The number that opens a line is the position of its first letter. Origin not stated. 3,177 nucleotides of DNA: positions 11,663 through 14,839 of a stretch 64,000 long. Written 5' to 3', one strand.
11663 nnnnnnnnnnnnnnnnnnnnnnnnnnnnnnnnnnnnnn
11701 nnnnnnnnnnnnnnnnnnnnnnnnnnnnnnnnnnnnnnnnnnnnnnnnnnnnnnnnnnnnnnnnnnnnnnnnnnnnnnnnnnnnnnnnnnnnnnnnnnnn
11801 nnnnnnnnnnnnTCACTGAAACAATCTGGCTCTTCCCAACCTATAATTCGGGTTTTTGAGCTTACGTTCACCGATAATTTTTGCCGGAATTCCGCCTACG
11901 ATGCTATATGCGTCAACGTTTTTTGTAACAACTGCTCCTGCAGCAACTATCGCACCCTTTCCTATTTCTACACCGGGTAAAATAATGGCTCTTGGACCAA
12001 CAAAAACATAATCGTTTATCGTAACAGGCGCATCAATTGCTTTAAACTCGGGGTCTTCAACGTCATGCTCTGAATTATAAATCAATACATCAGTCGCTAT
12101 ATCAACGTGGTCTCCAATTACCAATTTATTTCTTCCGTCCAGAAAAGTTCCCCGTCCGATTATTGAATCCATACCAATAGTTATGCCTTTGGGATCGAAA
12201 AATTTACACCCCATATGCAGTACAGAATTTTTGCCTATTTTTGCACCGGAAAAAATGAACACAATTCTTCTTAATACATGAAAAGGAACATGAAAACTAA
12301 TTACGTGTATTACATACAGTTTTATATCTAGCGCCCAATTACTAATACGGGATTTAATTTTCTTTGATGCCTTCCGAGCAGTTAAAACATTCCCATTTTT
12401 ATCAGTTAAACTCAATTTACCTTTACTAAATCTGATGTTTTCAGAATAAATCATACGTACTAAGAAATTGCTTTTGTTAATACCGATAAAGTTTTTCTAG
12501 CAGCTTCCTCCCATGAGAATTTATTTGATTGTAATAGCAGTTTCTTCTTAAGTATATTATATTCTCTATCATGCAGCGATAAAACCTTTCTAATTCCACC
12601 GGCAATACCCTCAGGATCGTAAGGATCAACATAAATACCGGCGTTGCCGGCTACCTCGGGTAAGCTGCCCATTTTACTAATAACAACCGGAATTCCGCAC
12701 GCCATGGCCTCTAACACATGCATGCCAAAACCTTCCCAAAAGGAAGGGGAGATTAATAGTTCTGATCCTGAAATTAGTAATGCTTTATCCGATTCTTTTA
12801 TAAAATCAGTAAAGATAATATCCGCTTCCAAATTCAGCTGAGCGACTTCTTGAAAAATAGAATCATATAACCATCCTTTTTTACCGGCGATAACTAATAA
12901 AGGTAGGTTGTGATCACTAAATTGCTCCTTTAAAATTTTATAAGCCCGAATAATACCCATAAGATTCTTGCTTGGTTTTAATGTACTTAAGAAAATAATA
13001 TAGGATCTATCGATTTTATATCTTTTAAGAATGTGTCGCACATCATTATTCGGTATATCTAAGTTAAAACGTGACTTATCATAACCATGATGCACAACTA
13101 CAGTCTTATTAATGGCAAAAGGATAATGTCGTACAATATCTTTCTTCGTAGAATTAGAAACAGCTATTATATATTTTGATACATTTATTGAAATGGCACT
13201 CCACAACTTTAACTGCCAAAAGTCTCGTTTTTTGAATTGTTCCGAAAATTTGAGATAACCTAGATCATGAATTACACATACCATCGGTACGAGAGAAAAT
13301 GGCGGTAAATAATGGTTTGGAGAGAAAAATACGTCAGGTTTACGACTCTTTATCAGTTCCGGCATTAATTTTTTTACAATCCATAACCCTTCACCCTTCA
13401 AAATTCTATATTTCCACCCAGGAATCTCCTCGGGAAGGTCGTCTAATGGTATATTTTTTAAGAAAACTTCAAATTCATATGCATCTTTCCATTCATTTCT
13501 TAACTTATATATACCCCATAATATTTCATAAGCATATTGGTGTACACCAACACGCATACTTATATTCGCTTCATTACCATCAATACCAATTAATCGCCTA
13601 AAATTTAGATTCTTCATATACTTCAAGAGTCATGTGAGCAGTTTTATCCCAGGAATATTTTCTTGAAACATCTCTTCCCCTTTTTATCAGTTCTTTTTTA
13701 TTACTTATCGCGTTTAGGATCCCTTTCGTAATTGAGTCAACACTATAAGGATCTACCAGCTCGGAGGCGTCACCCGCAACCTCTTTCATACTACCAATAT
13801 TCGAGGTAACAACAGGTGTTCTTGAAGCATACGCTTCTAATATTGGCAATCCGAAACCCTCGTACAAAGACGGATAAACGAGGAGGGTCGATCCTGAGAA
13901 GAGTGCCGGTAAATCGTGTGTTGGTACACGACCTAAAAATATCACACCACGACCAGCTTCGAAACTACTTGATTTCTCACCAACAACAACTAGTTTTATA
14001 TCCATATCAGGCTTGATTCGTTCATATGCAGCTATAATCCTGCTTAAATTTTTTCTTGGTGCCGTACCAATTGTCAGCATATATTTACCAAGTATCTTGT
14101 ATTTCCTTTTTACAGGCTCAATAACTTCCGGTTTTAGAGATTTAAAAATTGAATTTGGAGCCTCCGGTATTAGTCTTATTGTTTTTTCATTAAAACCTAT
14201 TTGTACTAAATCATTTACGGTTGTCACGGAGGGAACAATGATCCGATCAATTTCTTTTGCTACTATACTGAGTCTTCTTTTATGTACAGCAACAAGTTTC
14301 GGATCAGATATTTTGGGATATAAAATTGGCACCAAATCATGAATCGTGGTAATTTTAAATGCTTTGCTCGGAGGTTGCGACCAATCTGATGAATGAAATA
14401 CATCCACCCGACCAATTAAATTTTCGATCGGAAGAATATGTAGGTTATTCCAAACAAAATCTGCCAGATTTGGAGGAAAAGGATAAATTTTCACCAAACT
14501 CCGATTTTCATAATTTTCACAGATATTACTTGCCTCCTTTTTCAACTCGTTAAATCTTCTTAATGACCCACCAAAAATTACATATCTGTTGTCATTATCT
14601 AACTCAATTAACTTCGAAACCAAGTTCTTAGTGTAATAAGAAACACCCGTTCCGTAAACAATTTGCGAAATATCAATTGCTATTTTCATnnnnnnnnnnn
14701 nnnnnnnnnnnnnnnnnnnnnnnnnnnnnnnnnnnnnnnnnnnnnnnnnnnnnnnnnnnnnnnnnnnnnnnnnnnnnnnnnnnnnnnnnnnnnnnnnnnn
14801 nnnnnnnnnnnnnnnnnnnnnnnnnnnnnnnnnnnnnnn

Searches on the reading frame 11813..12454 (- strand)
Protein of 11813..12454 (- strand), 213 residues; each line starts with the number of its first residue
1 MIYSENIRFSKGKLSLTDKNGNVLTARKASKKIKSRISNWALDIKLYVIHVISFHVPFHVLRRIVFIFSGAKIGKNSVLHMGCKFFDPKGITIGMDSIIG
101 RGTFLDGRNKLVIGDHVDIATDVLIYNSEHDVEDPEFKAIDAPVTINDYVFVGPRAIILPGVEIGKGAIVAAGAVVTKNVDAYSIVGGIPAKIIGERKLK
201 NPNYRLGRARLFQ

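Call 6: search_protein_families(library=pfam, proteins=[window:11813-12454:-], max_evalue=0.001)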
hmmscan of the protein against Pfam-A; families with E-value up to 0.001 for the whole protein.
window:11813-12454:- (213 aa): 3 families
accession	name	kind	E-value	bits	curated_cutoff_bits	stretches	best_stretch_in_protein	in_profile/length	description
PF00132.30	Hexapep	-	1.5e-14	53.4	27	1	144-178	2-36/36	Bacterial transferase hexapeptide (six repeats)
PF14602.12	Hexapep_2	-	5.6e-11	42.4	27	1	143-178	1-34/34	Hexapeptide repeat of succinyl-transferase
PF25084.1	LbH_EIF2B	-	0.00019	21.8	54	0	92-180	23-97/105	EIF2B subunit epsilon LbH domain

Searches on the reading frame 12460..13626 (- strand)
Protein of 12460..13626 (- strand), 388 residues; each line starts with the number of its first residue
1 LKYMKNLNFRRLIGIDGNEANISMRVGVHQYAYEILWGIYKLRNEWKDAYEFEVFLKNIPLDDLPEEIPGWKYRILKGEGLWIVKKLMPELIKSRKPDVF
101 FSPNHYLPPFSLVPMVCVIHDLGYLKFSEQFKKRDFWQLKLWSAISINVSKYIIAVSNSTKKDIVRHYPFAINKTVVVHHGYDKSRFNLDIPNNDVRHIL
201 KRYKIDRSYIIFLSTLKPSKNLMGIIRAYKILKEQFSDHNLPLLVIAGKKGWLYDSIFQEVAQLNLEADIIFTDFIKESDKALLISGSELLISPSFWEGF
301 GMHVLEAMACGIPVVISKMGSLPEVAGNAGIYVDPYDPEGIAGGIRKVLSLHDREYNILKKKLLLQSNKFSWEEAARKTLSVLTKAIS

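Call 6: search_protein_families(library=pfam, proteins=[window:12460-13626:-], max_evalue=0.001)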
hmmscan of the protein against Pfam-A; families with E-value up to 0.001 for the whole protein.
window:12460-13626:- (388 aa): 4 families
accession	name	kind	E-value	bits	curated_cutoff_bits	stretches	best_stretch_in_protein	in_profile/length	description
PF00534.26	Glycos_transf_1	-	5e-32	111.2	26.4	1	206-352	14-159/172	Glycosyl transferases group 1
PF13692.12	Glyco_trans_1_4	-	5e-25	88.8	27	1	209-350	3-141/142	Glycosyl transferases group 1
PF13439.12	Glyco_transf_4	-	1.8e-11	44.8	28.5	1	64-186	34-170/170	Glycosyltransferase Family 4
PF20706.3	GT4-conflict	-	2.4e-09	37.1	26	1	218-318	210-312/385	Family 4 Glycosyltransferase in conflict systems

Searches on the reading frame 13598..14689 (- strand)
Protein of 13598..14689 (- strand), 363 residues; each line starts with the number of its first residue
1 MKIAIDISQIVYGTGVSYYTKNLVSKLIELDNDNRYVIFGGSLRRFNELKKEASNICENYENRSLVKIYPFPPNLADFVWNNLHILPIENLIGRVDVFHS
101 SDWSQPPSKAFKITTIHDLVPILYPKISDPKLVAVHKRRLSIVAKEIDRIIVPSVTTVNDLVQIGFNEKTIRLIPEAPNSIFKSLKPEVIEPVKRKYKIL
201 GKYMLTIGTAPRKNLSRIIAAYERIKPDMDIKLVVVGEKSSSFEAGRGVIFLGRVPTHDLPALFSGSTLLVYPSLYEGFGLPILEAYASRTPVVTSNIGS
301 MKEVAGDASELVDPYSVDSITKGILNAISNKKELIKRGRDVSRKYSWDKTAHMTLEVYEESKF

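Call 6: search_protein_families(library=pfam, proteins=[window:13598-14689:-], max_evalue=0.001)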
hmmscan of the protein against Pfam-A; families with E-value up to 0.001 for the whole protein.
window:13598-14689:- (363 aa): 4 families
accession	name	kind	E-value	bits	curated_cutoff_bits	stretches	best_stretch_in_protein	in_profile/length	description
PF00534.26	Glycos_transf_1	-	9.1e-29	100.6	26.4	1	205-333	19-161/172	Glycosyl transferases group 1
PF13692.12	Glyco_trans_1_4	-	1.9e-23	83.7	27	1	202-330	2-142/142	Glycosyl transferases group 1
PF13439.12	Glyco_transf_4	-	9.8e-09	35.9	28.5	1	15-175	3-163/170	Glycosyltransferase Family 4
PF20706.3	GT4-conflict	-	0.00013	21.5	26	1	262-297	277-312/385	Family 4 Glycosyltransferase in conflict systems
